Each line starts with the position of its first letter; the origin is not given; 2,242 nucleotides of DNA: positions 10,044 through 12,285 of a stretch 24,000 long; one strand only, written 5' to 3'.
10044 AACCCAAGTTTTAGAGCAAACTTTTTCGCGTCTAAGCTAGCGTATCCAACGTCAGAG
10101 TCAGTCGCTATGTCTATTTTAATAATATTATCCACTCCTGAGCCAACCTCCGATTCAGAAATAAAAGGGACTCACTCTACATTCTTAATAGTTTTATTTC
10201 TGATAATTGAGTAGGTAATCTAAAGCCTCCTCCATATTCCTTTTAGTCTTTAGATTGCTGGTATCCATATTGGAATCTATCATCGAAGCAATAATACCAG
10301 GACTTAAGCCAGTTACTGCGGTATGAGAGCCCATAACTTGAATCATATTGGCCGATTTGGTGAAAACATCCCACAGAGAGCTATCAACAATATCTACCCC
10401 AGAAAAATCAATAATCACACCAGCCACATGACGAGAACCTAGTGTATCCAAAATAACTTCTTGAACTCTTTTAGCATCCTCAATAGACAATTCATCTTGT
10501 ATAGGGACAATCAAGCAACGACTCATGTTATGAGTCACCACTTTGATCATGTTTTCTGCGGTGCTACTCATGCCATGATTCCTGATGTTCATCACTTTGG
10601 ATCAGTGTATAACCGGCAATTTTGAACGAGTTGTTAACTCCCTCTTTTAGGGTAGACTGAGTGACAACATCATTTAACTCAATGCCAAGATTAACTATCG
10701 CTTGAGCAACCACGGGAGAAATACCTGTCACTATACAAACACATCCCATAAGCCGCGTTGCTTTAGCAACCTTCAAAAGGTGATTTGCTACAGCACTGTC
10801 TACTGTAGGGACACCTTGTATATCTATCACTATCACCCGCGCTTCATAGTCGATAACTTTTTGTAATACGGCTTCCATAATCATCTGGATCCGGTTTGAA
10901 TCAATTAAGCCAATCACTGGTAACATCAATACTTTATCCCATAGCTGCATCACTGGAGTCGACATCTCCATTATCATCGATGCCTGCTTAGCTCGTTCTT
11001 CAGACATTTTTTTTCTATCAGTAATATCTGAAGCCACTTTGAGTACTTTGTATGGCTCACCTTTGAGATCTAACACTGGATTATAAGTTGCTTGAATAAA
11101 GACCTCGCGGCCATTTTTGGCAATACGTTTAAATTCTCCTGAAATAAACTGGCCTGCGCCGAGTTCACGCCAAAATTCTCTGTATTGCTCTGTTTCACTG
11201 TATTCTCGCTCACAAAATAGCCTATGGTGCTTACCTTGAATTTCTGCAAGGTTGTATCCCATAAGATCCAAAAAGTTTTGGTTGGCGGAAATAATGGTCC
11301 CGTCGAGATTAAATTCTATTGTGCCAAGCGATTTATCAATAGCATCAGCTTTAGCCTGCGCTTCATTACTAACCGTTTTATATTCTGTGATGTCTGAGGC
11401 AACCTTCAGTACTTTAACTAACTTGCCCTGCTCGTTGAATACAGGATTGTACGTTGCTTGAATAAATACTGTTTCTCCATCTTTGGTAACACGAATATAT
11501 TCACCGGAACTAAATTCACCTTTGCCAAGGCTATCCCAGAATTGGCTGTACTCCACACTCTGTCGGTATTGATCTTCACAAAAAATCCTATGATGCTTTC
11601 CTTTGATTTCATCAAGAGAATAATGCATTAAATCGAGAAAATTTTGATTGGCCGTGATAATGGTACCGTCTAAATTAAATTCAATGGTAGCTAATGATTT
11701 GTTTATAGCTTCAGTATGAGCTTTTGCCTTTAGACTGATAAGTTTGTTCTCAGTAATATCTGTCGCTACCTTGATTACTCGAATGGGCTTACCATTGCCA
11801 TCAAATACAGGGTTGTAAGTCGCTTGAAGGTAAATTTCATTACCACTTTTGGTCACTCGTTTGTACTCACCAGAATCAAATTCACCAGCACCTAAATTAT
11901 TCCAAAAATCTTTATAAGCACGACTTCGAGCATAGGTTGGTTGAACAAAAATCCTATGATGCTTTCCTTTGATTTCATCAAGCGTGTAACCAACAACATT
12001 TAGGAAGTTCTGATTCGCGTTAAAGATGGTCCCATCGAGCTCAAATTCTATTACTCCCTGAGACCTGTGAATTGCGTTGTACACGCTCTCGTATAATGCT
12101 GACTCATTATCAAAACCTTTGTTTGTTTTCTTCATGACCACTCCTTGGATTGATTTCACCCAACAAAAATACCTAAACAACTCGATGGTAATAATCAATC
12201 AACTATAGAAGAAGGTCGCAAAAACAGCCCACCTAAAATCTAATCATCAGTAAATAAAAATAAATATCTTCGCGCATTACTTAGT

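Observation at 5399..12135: Sigma-factor-independent stressosome operon wired to a hybrid kinase/Hpt and a REC-HD-GYP phosphodiesterase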

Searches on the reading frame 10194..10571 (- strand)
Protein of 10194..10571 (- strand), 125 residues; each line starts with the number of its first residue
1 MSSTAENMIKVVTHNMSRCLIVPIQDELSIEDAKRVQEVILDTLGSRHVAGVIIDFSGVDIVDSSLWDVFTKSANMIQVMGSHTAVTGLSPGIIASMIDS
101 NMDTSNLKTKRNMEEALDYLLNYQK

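Call 5: search_protein_families(library=pfam, proteins=[window:10194-10571:-], max_evalue=0.01)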
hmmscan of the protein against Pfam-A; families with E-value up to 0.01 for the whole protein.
window:10194-10571:- (125 aa): 1 family
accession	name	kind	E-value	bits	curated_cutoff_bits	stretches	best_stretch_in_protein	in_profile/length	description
PF01740.26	STAS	-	4.4e-10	39.7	22.6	1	17-116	8-106/106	STAS domain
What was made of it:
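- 10194..10571 (-): rsbS: 125-aa single STAS protein. Ser64 lies in VDIVDSS. The gene overlaps rsbR by 8 nt. Pfam STAS 4.4e-10 (call 5).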

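Call 6: search_protein_families(library=ncbifam, proteins=[window:10194-10571:-], max_evalue=0.01)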
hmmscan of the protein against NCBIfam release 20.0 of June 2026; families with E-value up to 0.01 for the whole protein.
window:10194-10571:- (125 aa): 3 families
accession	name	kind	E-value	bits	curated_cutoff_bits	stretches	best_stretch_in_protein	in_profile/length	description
NF052652.1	YtvA_fam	equivalog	2.1e-11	43.8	250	1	19-117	145-243/243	YtvA family blue-light photoreceptor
TIGR00377.1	ant_ant_sig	superfamily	2.8e-06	27.2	53.45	1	11-95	5-89/108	anti-sigma factor antagonist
TIGR02886.1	spore_II_AA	equivalog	6.1e-06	26.2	114.75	1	16-93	6-83/106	anti-sigma F factor antagonist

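Call 53: search_solved_structures(query=window:10194-10571:-, max_evalue=0.001, show_alignments=3)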
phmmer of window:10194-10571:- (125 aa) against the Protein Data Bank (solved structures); distinct sequences matched with E-value up to 0.001: 16.
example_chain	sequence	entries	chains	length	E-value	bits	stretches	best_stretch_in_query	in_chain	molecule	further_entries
6jhk_A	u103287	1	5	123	6.7e-12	49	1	15-120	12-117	RsbS negative regulator of sigma-B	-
6qcm_A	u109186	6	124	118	1.3e-11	48.1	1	16-120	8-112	RsbS protein | RsbT antagonist protein RsbS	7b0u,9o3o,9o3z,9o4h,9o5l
9o4r_a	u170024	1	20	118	3.3e-11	46.8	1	16-120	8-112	RsbT antagonist protein RsbS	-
7o0i_B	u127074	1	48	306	4e-08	36.9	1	17-118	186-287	Anti-anti-sigma factor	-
2vy9_A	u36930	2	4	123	5.1e-08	36.6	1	21-123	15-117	ANTI-SIGMA-FACTOR ANTAGONIST | ANTI-SIGMA-FACTOR ANTAGONIST (STAS) DOMAIN PROTEIN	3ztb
3zxn_A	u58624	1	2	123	1.9e-07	34.7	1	21-123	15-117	ANTI-SIGMA-FACTOR ANTAGONIST (STAS) DOMAIN PROTEIN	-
7o0i_a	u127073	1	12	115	2.2e-07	34.5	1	16-120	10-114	RsbS, negative regulator of sigma-B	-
6qcm_CB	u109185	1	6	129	0.0001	25.9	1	18-119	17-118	RsbR protein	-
6qcm_AB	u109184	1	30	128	0.0001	25.9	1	18-119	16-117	RsbR protein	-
6qcm_CD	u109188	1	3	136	0.00011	25.8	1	18-119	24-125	RsbR protein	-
2mwg_A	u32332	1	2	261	0.00053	23.6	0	40-118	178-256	Blue-light photoreceptor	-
9o3o_A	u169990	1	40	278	0.00056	23.5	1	18-119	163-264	STAS domain-containing protein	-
9o3z_A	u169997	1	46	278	0.00058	23.5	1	18-119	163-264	RsbR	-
7b0u_A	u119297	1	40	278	0.00058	23.5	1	18-119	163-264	RsbR protein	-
9o4r_A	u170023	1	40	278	0.00058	23.5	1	18-119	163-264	RsbR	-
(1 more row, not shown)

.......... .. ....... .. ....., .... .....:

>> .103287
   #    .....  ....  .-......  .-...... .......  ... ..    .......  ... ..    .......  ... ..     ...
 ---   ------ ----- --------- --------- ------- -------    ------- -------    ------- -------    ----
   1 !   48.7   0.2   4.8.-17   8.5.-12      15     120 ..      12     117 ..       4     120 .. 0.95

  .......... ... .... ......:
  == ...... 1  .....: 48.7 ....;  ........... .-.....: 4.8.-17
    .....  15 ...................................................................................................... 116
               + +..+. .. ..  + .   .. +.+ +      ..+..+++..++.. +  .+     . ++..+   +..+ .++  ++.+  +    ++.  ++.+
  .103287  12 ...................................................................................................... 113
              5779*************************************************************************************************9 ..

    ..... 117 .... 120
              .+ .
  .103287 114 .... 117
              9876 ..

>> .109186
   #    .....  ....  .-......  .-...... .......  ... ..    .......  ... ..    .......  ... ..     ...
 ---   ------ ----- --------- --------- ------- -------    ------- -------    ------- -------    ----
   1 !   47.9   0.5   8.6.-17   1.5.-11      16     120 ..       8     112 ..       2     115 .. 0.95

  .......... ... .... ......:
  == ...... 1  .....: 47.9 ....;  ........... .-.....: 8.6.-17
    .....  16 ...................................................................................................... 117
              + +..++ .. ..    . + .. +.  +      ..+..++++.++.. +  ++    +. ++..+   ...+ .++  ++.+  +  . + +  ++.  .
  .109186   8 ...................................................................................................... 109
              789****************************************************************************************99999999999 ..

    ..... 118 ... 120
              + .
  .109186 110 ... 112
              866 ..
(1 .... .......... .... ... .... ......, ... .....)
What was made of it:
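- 10194..10571 (-): The best solved match is B. subtilis RsbS 6jhk at 6.7e-12, with the phospho-Ser column aligned (call 53).
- On Stressosome RsbR-RsbS-RsbT(-RsbX) module: The Ser of VDIVDS aligns with the Ser of VDMIDS (call 53).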

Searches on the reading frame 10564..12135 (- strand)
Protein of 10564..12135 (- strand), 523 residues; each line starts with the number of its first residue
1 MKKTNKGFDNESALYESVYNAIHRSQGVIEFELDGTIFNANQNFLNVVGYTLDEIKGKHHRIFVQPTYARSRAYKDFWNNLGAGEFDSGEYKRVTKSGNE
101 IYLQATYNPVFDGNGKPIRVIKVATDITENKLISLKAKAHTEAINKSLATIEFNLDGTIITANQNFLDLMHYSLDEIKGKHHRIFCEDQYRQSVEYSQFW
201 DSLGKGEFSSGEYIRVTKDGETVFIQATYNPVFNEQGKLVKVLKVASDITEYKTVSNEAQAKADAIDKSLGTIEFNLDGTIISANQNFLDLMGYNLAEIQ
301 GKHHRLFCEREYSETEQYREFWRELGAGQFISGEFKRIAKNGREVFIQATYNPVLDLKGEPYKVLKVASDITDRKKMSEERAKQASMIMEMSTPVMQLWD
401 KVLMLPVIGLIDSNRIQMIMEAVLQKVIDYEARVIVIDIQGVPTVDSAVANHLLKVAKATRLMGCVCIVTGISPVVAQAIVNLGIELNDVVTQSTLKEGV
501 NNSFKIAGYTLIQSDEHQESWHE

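Call 5: search_protein_families(library=pfam, proteins=[window:10564-12135:-], max_evalue=0.01)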
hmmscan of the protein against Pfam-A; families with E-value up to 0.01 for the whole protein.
window:10564-12135:- (523 aa): 12 families
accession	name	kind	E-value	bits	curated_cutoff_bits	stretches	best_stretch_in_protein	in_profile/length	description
PF08447.18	PAS_3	-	3.6e-50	168.6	25.6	3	39-124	3-89/89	PAS fold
PF13426.13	PAS_9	-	1.3e-39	135.1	27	3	154-251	8-103/103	PAS domain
PF08448.16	PAS_4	-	5.2e-39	133.3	23.1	3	271-375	7-109/110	PAS fold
PF00989.32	PAS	-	1.4e-22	80.3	22.6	3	153-249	17-113/113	PAS fold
PF01740.26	STAS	-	1.9e-12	47.3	22.6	1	399-486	7-94/106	STAS domain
PF13188.13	PAS_8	-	3e-08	33.7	21.8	0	275-316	17-56/65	PAS domain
PF08670.17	MEKHLA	-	3.6e-06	27.4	23.7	0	160-237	52-129/143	MEKHLA domain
PF22045.1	CmlS_C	-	8.1e-05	23.3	27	0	150-211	32-92/118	Chloramphenicol halogenase CmlS C-terminal domain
PF24820.1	Diguanyl_cycl_sensor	-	0.0015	18.9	28.1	0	151-193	10-52/109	Diguanylate cyclase-like sensor domain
PF24990.1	PAS_13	-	0.0021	18.8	27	0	279-306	10-37/143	ERT1/acuK family PAS domain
PF00894.24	Luteo_coat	-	0.003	17.9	23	0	250-336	39-128/138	Luteovirus coat protein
PF17202.10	sCache_3_3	-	0.0081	16.9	28.8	0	226-256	74-104/107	Single cache domain 3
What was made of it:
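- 10564..12135 (-): rsbR: 523 aa. It has three tandem PAS domains (blocks 12105-11746, 11745-11374, 11373-11002), then a linker and STAS domain (about 11004-10603). Ser447 lies in VPTVDS, the candidate phospho-site. Pfam PAS_3 3.6e-50 and STAS 1.9e-12 (call 5).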

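Call 6: search_protein_families(library=ncbifam, proteins=[window:10564-12135:-], max_evalue=0.01)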
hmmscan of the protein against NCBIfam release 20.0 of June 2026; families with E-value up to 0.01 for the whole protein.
window:10564-12135:- (523 aa): 20 families
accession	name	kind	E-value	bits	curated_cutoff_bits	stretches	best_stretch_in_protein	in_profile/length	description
TIGR00229.1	sensory_box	domain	1.2e-47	161.1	22.9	3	267-380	12-125/126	PAS domain S-box protein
NF052652.1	YtvA_fam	equivalog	8.6e-41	140.1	250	2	278-498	22-241/243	YtvA family blue-light photoreceptor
NF008467.0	PRK11359.1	equivalog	1.9e-28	99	857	3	156-256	155-255/800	oxygen-sensing cyclic-di-GMP phosphodiesterase DosP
TIGR02938.1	nifL_nitrog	equivalog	2.4e-24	85.7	242.45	3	154-261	21-127/494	nitrogen fixation negative regulator NifL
NF010077.0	PRK13559.1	subfamily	9.5e-24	83.9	361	3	156-262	65-170/364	hypothetical protein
NF052306.1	BluLightHisKinLov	equivalog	3.7e-21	75.3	450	3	156-257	44-144/334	blue-light-activated histidine kinase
NF045675.1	PhdiestaseDibA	equivalog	1.4e-20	73.2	980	3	155-260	96-200/623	phosphodiesterase DibA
NF008468.0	PRK11360.1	equivalog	1.5e-14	53.3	646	2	138-258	267-386/616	two-component system sensor histidine kinase AtoS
NF010076.0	PRK13557.1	subfamily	4e-13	48.6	631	2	156-268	52-165/540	histidine kinase famiy protein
NF007298.0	PRK09776.1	equivalog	1.4e-09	36.4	1135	1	31-259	318-550/1111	diguanylate cyclase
NF052574.1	HisKinEspCMyxo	equivalog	2.6e-08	32.5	1200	0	280-378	309-405/785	serine histidine kinase EspC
NF053781.1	cdiGMPphdstlr2612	equivalog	1.3e-07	29.7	1600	1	97-270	670-845/1268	Tlr1612 family c-di-GMP phosphodiesterase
NF041880.1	EPS_EpsF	equivalog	2.6e-07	29.5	900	1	155-278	162-286/492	response regulator EpsF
TIGR02040.1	PpsR-CrtJ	equivalog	1.1e-06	28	275.4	0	215-295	210-288/442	transcriptional regulator PpsR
NF052573.1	HisKinEspAMyxo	equivalog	1.5e-05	23.3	1400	0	111-325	227-435/755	serine histidine kinase EspA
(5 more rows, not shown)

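Call 54: search_solved_structures(query=window:10564-12135:-, max_evalue=0.00001, show_alignments=0)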
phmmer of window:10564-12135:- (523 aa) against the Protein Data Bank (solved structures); distinct sequences matched with E-value up to 0.00001: 21.
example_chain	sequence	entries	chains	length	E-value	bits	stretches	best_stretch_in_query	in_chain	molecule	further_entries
7o0i_B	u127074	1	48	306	5.2e-40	140.8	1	378-511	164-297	Anti-anti-sigma factor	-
9o3z_A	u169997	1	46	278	9.5e-30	106.9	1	383-513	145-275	RsbR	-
9o3o_A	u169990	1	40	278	9.6e-30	106.9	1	383-513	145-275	STAS domain-containing protein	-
9o4r_A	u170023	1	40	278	9.6e-30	106.9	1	383-513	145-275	RsbR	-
6qcm_CD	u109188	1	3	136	1e-29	106.8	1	384-508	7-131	RsbR protein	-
7b0u_A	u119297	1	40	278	1.2e-29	106.6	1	383-513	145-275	RsbR protein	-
9o5l_A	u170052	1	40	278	1.3e-29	106.5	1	383-513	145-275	STAS domain-containing protein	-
9o4h_A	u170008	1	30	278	1.3e-29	106.5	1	383-513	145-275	RsbR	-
6qcm_CB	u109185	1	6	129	2.9e-29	105.3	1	386-508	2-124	RsbR protein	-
6qcm_AB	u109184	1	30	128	4.2e-29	104.8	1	387-508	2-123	RsbR protein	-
6qcm_AD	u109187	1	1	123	3.1e-19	72.2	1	384-475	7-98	RsbR protein,RsbR protein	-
2mwg_A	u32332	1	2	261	5.4e-16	61.6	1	278-500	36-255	Blue-light photoreceptor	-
3ewk_A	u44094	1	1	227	2.6e-12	49.4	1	277-401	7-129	Sensor protein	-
6qcm_A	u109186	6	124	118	8.3e-12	47.8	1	392-501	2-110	RsbS protein | RsbT antagonist protein RsbS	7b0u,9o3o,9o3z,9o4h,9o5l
6jhk_A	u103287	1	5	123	1.7e-11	46.8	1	392-501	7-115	RsbS negative regulator of sigma-B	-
7o0i_a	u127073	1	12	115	6.6e-07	31.6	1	395-499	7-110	RsbS, negative regulator of sigma-B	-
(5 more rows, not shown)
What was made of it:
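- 10564..12135 (-): The STAS part is closest to the RsbR chain of stressosome entry 7o0i (5e-40) and to Listeria RsbR (call 54).
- On Stressosome RsbR-RsbS-RsbT(-RsbX) module: Residues 378-511 match stressosome RsbR chains 7o0i_B at 5e-40 and Listeria RsbR at 1e-29 (call 54).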

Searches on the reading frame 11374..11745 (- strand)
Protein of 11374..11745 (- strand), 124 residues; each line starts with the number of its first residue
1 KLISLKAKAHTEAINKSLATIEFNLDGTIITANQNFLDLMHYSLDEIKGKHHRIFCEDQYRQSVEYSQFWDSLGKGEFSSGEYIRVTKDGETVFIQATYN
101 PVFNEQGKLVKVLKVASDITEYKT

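Call 75: search_solved_structures(query=window:11374-11745:-, max_evalue=0.001, show_alignments=4)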
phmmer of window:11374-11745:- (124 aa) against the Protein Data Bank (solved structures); distinct sequences matched with E-value up to 0.001: 19.
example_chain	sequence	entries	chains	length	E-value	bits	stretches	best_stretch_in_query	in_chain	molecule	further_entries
3ewk_A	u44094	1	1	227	8.4e-10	41.9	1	24-123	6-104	Sensor protein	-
8dik_A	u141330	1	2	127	2.7e-06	30.6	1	23-117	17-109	Aerotaxis receptor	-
8i11_A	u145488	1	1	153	7.7e-06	29.1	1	22-122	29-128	Phototropin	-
8il9_A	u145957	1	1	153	1e-05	28.7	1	22-122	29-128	Phototropin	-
2gj3_A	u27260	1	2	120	1.5e-05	28.2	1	23-121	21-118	Nitrogen fixation regulatory protein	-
8j68_A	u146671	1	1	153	1.7e-05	28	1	22-122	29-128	Phototropin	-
8iyn_A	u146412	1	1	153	2.1e-05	27.7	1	27-122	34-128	Phototropin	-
8qi8_A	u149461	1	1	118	6.9e-05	26.1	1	26-121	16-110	Phototropin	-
8qi9_A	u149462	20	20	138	7e-05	26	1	26-121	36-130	Phototropin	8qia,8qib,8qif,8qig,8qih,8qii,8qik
1n9l_A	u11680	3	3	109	9.6e-05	25.6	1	26-120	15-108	putative blue light receptor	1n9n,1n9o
9qq6_A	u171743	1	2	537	0.00033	23.8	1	23-121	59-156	histidine kinase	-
31cj_A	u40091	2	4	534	0.00034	23.8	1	24-116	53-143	Aerotaxis receptor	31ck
2z6d_A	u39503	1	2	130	0.00034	23.8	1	29-122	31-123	Phototropin-2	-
4ees_A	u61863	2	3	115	0.00051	23.2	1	22-117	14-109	Phototropin-2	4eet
2z6c_A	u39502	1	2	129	0.00052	23.2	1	26-121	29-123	Phototropin-1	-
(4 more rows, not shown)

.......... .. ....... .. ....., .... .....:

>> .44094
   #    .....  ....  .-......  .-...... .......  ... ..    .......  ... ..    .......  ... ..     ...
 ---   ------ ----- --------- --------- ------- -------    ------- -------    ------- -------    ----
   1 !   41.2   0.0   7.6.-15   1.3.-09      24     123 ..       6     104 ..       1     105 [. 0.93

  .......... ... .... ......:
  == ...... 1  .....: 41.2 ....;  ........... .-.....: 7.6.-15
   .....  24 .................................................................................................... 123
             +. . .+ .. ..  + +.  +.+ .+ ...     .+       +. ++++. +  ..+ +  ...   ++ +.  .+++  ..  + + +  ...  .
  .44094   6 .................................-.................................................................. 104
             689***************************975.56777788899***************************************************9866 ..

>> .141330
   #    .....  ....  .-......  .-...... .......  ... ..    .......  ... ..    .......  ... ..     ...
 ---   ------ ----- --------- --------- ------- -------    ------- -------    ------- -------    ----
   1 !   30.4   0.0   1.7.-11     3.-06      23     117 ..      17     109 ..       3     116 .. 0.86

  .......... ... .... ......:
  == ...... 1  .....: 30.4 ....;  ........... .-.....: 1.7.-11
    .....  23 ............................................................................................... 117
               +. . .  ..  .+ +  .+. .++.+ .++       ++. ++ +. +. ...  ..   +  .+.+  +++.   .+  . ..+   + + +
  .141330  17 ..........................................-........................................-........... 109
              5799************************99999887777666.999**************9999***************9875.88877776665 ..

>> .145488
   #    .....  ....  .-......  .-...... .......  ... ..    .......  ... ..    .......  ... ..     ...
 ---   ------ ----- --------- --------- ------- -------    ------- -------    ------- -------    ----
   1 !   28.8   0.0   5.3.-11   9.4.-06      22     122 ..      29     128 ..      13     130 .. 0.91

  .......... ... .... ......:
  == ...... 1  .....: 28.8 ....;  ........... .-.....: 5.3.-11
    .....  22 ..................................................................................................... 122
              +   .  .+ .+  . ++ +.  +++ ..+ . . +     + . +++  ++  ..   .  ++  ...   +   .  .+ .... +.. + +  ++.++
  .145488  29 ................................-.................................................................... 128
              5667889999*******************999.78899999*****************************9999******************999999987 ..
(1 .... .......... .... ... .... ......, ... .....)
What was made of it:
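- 10564..12135 (-): Their closest solved relatives are flavin-binding PAS domains: MmoS, Aer, NifL and LOV (call 75).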
